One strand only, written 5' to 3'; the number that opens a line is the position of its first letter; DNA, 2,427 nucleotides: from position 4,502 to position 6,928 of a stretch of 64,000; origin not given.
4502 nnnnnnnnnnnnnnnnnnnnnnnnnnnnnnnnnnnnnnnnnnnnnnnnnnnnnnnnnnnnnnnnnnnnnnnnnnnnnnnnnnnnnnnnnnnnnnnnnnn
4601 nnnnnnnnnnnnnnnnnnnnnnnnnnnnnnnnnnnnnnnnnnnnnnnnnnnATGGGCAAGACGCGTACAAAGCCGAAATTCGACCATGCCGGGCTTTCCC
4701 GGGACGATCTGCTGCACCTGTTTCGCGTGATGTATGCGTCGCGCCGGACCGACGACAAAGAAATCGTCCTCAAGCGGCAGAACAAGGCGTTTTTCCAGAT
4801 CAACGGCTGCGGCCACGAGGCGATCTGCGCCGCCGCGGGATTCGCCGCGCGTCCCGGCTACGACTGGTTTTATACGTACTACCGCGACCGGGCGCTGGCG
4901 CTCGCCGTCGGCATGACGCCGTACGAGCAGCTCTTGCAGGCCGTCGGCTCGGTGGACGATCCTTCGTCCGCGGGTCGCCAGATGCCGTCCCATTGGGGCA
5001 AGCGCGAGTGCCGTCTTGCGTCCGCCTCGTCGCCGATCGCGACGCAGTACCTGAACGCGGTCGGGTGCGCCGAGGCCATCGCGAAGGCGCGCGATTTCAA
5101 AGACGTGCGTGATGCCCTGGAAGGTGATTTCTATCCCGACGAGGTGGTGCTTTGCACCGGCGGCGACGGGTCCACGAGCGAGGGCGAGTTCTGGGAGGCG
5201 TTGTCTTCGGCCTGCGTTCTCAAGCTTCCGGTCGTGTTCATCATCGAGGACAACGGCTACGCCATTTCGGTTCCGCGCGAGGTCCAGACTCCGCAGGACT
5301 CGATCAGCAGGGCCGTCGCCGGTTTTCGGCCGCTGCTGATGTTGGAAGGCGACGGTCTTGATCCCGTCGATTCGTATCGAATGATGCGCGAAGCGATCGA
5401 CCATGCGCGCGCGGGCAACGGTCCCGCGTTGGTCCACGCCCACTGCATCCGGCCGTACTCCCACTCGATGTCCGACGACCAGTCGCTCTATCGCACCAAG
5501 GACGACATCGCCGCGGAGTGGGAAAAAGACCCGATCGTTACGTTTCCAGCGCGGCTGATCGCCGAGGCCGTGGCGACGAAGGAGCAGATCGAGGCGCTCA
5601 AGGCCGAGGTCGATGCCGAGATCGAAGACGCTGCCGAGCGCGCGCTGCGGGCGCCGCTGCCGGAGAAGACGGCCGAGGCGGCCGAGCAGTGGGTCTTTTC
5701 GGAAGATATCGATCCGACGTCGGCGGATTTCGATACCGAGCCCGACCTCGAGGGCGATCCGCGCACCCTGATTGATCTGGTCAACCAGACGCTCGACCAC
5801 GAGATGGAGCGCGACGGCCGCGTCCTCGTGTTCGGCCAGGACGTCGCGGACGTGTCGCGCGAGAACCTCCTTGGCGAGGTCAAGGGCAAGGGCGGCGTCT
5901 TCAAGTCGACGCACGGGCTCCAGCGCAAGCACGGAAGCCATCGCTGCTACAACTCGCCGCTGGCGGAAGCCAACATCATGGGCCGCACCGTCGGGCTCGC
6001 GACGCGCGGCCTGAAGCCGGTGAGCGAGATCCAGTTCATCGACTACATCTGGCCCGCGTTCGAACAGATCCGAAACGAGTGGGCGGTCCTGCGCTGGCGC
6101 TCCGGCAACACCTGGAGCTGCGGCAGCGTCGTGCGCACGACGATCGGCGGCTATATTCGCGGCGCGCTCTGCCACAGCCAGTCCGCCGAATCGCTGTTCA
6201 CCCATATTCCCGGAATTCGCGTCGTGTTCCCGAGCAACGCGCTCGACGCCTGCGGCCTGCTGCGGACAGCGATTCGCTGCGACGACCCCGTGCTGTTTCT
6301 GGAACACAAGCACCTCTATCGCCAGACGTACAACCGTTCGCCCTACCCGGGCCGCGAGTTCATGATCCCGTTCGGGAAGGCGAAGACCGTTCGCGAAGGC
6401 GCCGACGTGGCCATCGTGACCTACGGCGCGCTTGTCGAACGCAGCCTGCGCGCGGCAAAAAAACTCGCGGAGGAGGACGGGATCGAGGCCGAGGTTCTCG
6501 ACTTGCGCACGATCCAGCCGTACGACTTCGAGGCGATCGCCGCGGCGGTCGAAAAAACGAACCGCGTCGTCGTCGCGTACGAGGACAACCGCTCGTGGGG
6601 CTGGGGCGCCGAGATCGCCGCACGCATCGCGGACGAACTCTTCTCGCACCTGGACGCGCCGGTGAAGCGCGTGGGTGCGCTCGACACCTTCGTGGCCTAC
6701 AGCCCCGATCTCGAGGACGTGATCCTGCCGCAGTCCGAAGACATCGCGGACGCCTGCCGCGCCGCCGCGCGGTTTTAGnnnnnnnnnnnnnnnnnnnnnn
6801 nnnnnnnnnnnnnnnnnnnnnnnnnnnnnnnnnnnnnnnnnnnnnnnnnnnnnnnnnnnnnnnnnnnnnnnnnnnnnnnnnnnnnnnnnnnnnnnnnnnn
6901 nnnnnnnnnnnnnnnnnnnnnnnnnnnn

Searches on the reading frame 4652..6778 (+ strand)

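Call 78: search_protein_families(library=pfam, proteins=[window:4652-6778:+], max_evalue=0.00001)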
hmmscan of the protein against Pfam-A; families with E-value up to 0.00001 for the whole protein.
window:4652-6778:+ (708 aa): 5 families
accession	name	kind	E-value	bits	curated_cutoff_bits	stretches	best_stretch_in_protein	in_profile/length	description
PF00676.26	E1_dh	-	3e-56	191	22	1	26-338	3-298/300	Dehydrogenase E1 component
PF02780.25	Transketolase_C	-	1.2e-37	129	25.9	1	575-698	1-124/124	Transketolase, C-terminal domain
PF02779.29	Transket_pyr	-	9e-35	120.3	27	1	374-557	6-173/174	Transketolase, pyrimidine binding domain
PF17147.9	PFOR_II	-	2.6e-06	28.2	27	1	584-666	1-81/102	Pyruvate:ferredoxin oxidoreductase core domain II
PF02775.26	TPP_enzyme_C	-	6.8e-06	26.4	21.9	0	155-262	43-150/151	Thiamine pyrophosphate enzyme, C-terminal TPP binding domain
